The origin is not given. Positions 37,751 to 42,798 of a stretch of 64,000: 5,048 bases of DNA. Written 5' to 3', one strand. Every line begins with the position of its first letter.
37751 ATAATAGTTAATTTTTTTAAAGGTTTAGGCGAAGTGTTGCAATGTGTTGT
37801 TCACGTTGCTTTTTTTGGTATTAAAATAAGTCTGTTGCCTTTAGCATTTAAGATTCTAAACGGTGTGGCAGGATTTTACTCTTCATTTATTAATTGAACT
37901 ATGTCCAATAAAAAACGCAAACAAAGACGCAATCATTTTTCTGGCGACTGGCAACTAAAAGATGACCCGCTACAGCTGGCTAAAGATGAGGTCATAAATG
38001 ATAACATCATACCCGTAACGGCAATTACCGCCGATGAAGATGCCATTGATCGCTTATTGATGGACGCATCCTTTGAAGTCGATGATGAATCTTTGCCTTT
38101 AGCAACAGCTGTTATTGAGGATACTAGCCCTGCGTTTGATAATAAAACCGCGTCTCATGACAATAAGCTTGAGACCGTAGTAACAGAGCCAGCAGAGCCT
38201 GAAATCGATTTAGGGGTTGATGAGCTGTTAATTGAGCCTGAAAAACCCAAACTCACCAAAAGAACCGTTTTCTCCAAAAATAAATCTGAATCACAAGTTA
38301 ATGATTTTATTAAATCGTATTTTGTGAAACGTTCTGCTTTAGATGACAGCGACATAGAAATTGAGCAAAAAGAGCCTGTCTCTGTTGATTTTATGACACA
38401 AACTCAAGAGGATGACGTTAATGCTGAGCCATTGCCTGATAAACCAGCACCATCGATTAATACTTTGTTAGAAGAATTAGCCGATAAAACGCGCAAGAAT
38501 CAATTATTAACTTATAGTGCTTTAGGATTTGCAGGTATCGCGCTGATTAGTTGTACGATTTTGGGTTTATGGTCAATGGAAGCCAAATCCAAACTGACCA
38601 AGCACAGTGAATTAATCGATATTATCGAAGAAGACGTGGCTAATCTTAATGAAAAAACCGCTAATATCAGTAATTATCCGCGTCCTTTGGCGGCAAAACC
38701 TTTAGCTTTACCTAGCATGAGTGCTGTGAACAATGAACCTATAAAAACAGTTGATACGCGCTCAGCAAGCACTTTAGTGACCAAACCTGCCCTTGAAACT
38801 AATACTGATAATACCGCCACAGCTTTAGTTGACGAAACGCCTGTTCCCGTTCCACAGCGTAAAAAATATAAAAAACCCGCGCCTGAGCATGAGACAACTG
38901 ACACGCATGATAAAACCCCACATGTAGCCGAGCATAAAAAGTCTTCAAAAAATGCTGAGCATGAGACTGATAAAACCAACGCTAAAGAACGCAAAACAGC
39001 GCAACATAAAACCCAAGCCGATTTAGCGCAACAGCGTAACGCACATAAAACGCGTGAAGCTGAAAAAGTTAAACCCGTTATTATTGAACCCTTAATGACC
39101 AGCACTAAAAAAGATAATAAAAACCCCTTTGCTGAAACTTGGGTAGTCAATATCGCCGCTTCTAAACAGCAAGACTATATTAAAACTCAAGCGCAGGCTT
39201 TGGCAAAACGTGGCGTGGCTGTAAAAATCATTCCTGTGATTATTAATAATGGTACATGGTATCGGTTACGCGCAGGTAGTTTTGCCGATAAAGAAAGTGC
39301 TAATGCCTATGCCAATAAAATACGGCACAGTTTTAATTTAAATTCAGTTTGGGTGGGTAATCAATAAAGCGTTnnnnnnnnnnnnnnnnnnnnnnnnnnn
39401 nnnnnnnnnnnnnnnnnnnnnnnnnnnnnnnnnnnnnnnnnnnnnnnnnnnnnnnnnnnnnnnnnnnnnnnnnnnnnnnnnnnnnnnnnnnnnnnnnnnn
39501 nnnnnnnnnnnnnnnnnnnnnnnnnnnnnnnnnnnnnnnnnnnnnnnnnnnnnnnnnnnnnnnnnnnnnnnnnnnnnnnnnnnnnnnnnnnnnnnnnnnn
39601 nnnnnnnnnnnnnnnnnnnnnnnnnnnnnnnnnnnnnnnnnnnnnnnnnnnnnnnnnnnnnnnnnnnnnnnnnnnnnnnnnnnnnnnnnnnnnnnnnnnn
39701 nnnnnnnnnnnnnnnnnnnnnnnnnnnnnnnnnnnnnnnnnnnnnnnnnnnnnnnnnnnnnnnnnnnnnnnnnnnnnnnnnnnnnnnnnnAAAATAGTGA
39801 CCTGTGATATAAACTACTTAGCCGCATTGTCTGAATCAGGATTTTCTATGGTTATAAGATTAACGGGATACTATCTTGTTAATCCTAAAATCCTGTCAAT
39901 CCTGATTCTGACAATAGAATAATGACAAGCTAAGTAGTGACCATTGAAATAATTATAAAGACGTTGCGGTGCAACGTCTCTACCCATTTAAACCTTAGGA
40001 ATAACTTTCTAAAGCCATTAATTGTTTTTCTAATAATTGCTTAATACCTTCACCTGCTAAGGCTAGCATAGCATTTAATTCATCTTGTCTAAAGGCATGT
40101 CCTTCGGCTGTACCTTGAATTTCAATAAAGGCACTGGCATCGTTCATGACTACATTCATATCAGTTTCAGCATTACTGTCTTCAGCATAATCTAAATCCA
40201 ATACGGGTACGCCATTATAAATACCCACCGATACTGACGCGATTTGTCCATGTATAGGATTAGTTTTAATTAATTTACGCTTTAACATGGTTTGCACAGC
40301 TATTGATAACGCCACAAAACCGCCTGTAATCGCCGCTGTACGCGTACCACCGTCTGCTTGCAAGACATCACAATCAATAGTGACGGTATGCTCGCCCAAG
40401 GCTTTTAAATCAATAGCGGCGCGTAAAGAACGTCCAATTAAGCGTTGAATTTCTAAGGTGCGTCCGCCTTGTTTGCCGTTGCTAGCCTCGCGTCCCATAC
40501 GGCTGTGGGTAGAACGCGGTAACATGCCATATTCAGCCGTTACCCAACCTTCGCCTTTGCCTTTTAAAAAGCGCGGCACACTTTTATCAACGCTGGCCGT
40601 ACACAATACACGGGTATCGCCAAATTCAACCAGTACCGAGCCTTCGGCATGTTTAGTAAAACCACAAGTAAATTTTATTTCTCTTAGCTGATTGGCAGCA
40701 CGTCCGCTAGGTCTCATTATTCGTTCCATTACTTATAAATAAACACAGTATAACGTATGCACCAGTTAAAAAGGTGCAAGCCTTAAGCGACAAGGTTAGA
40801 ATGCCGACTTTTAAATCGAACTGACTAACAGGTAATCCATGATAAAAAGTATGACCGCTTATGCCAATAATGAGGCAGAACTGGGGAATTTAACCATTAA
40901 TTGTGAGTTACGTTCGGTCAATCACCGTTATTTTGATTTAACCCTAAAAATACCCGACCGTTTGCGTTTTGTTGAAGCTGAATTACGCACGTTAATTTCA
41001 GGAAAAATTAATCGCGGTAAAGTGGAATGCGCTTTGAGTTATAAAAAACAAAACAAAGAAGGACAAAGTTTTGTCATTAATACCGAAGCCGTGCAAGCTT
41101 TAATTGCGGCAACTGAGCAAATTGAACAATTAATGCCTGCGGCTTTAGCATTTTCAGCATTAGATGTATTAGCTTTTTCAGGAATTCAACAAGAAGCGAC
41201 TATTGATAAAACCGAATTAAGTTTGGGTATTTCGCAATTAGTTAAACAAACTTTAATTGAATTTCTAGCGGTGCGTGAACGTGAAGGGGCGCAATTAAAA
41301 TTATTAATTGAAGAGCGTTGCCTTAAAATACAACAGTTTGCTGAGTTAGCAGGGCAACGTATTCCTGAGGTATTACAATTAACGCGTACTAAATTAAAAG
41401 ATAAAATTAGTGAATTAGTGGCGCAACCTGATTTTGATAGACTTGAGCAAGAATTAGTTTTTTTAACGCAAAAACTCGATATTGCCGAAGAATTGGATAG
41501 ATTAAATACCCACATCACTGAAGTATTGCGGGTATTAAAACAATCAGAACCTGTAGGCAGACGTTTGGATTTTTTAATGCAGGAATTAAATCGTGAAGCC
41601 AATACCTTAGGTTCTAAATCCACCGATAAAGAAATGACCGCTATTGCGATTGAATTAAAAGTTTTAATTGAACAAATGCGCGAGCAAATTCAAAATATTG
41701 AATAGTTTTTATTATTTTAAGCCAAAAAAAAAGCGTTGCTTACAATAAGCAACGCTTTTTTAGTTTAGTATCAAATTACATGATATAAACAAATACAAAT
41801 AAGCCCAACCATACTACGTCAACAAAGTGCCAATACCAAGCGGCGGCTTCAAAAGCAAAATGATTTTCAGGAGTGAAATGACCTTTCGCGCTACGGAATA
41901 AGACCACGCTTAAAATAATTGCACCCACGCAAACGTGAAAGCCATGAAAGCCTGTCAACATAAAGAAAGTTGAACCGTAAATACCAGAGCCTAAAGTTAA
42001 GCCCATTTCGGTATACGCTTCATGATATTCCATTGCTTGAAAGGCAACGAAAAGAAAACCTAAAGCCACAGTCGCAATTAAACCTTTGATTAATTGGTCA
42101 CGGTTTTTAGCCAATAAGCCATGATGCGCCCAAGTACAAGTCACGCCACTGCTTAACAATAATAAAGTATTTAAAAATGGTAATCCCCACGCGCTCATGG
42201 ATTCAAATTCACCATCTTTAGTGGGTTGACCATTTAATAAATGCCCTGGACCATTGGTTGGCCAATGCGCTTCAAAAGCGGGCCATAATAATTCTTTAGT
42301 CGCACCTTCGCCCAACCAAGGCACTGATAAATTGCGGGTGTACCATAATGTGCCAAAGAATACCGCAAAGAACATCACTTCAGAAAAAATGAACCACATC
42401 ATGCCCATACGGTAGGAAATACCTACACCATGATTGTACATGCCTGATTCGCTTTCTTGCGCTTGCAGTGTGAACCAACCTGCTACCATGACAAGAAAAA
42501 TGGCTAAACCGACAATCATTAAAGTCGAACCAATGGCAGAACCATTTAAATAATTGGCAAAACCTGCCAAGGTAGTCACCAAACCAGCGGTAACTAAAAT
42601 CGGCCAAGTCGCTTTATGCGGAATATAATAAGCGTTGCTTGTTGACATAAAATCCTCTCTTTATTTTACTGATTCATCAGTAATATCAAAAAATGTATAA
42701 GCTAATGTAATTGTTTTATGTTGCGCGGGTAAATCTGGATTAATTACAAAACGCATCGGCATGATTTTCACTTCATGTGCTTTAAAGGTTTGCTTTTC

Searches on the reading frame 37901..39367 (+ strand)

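Call 74: search_protein_families(library=pfam, proteins=[window:37901-39367:+], max_evalue=0.00001)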
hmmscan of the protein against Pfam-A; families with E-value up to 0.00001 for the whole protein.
window:37901-39367:+ (488 aa): 1 family
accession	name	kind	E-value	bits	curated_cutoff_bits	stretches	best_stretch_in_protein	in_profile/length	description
PF05036.18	SPOR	-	2.1e-13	50.8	21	1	412-477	3-66/76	SPOR domain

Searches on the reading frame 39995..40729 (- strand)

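Call 74: search_protein_families(library=pfam, proteins=[window:39995-40729:-], max_evalue=0.00001)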
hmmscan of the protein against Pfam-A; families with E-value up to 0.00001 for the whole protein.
window:39995-40729:- (244 aa): 2 families
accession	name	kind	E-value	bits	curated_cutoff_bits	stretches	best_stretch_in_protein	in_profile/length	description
PF01138.27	RNase_PH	-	1.4e-29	103.5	25.5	1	14-144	1-127/130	3' exoribonuclease family, domain 1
PF03725.20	RNase_PH_C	-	1.8e-12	47.4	20.8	1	162-227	2-66/67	3' exoribonuclease family, domain 2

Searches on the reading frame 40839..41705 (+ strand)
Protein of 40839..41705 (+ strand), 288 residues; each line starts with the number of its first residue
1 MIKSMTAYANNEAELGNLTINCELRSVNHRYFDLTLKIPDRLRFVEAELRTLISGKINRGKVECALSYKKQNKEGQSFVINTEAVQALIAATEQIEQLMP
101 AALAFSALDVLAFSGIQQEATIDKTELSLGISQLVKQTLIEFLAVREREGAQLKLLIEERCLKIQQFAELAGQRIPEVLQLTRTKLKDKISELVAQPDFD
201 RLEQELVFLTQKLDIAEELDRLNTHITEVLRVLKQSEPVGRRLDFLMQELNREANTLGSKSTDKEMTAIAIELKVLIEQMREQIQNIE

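Call 74: search_protein_families(library=pfam, proteins=[window:40839-41705:+], max_evalue=0.00001)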
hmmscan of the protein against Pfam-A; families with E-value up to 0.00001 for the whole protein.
window:40839-41705:+ (288 aa): 2 families
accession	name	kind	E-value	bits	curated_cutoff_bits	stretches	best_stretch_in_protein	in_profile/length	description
PF08340.16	YicC-like_C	-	1.8e-41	141.5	27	1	173-288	3-120/120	Endoribonuclease YicC-like, C-terminal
PF03755.18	YicC-like_N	-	3.4e-38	131.9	25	1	2-154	1-155/156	Endoribonuclease YicC-like, N-terminal region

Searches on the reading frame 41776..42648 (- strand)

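Call 75: search_protein_families(library=pfam, proteins=[window:41776-42648:-], max_evalue=0.00001)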
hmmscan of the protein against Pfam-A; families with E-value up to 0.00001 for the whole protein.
window:41776-42648:- (290 aa): 1 family
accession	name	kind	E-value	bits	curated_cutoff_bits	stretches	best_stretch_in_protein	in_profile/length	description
PF00510.24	COX3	-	5.7e-58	197.2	23.8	2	149-289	119-255/258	Cytochrome c oxidase subunit III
